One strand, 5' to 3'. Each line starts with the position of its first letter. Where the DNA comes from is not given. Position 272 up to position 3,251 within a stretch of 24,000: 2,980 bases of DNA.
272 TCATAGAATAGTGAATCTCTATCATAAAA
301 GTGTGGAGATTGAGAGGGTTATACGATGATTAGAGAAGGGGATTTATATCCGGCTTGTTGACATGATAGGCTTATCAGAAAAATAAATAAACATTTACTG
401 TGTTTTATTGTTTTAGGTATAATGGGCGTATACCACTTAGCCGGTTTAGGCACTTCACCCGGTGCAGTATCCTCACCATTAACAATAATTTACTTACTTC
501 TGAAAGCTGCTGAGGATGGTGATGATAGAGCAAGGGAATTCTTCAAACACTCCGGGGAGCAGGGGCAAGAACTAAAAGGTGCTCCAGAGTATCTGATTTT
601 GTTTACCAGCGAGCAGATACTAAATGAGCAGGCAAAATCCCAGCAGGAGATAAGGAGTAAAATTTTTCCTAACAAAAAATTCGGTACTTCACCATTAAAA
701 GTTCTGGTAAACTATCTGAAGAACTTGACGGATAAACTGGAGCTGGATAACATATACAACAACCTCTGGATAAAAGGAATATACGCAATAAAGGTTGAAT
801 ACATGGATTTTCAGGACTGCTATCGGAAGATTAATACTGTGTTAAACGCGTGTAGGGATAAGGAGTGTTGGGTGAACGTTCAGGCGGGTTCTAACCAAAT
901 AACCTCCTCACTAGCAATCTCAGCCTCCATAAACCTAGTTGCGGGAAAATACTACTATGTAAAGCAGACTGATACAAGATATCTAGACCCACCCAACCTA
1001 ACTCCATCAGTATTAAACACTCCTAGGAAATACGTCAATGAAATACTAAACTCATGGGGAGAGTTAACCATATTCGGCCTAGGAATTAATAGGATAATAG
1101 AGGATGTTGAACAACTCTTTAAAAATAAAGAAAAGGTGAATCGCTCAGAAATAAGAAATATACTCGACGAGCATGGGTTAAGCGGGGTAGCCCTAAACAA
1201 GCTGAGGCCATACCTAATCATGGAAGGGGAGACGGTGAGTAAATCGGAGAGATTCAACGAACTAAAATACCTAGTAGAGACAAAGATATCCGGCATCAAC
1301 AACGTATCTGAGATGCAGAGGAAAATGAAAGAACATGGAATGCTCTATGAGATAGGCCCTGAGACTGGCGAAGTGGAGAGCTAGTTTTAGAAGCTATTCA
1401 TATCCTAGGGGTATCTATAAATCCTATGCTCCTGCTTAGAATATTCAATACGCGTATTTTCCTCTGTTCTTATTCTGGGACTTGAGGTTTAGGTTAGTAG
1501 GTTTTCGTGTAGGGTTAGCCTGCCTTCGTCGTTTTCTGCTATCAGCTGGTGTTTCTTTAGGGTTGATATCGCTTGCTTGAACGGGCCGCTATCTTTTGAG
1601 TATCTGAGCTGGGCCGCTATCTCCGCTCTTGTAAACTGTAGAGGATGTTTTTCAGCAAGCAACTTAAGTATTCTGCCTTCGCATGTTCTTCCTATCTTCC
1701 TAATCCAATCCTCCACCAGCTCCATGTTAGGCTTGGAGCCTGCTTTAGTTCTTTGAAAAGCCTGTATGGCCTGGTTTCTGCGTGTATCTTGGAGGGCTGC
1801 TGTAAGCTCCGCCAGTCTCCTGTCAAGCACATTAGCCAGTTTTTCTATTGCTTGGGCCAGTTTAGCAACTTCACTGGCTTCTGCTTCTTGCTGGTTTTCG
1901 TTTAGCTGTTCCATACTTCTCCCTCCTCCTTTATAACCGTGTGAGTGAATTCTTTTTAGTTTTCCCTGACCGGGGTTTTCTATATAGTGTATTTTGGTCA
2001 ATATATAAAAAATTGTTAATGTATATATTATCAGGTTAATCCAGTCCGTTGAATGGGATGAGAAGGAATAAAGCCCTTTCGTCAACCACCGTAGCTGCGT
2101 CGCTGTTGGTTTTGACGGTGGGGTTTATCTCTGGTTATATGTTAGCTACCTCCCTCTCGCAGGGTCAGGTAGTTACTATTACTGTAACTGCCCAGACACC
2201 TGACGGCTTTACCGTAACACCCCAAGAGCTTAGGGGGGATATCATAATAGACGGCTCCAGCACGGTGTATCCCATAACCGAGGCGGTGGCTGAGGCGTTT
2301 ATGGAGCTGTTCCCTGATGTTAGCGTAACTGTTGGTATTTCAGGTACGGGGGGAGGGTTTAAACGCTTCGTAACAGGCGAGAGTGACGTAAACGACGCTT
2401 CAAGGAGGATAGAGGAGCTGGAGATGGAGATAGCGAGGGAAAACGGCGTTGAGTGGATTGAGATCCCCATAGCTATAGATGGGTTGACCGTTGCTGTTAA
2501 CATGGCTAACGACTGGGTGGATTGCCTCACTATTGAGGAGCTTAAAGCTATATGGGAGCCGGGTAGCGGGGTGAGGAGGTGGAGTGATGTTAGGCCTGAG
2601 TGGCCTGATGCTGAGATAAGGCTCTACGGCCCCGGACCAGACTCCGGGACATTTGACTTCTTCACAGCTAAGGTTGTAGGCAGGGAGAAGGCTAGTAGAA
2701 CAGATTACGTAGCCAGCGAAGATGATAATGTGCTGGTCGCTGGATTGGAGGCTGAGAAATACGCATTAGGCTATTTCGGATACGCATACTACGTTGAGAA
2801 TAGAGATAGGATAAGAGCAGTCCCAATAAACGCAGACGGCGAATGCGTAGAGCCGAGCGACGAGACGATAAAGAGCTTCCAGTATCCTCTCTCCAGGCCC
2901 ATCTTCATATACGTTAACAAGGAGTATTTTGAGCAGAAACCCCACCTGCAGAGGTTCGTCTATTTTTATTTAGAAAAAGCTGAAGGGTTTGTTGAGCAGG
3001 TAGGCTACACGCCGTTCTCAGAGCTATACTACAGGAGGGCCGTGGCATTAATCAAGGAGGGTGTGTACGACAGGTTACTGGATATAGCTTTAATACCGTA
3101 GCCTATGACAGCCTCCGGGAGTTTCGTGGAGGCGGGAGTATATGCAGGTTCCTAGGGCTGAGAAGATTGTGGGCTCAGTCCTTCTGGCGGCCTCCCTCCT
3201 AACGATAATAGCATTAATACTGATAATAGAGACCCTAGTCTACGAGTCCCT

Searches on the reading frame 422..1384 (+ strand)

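Call 4: search_protein_families(library=pfam, proteins=[window:422-1384:+], max_evalue=0.01)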
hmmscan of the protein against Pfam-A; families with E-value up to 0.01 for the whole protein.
window:422-1384:+ (320 aa): 1 family
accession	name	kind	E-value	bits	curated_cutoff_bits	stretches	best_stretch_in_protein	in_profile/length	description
PF19810.5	HFX_2341_N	-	0.0015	19.4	30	1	98-181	42-116/120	HFX_2341-like, N-terminal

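Call 81: search_protein_families(library=padloc, proteins=[window:422-1384:+], max_evalue=0.01)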
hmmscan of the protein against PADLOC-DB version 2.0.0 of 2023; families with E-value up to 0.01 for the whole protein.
window:422-1384:+ (320 aa): 11 families
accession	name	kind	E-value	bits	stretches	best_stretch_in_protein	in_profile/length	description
PDLC01864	CARF3--CARF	-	1.8e-65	219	1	1-304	1-293/298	-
PDLC01427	Csx1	-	2.7e-37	126.9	1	1-261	4-275/332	CAS-III; associated_signaling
PDLC01039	Csx1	-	1.7e-12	45.6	1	9-288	2-254/315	found elsewhere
PDLC01866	CARF3--CARF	-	9.4e-06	23.7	1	124-194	58-125/207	-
PDLC01865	CARF3--CARF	-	0.00019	19.1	1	107-185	55-130/215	-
PDLC01794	CARF1--CARF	-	0.00087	17.1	1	55-171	25-114/168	-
PDLC01360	Csx1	-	0.0011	16.1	1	94-181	40-99/365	CAS-III; associated_signaling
PDLC01879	CARF3--CARF_TM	-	0.0049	14.5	1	108-248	64-191/222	-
PDLC01872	CARF3--CARF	-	0.0054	14.5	1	117-178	52-109/209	-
PDLC01639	Csx1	-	0.0056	13.8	1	117-171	38-92/361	CAS-III; associated_signaling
PDLC01847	CARF3--CARF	-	0.0093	13.6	0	122-181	61-118/239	-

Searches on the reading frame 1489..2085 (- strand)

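Call 4: search_protein_families(library=pfam, proteins=[window:1489-2085:-], max_evalue=0.01)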
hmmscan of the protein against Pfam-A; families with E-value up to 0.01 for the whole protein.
window:1489-2085:- (198 aa): 2 families
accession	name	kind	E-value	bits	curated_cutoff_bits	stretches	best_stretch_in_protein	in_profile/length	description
PF15450.11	CCDC154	-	0.0013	17.8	28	1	66-123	78-133/530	Coiled-coil domain-containing protein 154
PF22794.1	jr-ZPR1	-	0.0071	16.7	27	0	58-121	44-110/125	ZPR1 jelly-roll domain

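Call 81: search_protein_families(library=padloc, proteins=[window:1489-2085:-], max_evalue=0.01)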
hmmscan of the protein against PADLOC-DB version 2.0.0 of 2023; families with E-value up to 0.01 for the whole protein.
window:1489-2085:- (198 aa): 0 families

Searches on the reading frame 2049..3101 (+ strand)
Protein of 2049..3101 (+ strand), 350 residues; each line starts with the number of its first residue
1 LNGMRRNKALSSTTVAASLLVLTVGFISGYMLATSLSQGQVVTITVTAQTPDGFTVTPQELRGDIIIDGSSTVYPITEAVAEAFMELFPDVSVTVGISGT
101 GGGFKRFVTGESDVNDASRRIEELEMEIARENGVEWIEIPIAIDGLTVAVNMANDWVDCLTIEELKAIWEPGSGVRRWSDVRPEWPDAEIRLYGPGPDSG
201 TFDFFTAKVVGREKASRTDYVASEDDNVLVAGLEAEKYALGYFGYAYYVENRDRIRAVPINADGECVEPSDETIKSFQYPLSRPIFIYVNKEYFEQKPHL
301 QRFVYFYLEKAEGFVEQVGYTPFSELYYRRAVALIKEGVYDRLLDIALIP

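Call 80: search_protein_families(library=pfam, proteins=[window:2049-3101:+], max_evalue=0.001)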
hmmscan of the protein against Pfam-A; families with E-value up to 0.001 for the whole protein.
window:2049-3101:+ (350 aa): 2 families
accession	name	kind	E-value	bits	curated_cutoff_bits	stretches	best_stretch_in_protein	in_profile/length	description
PF12849.12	PBP_like_2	-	1.2e-34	120.7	27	1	60-308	7-264/267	PBP superfamily domain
PF12727.12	PBP_like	-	1.5e-05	24.7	27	1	81-229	1-135/193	PBP superfamily domain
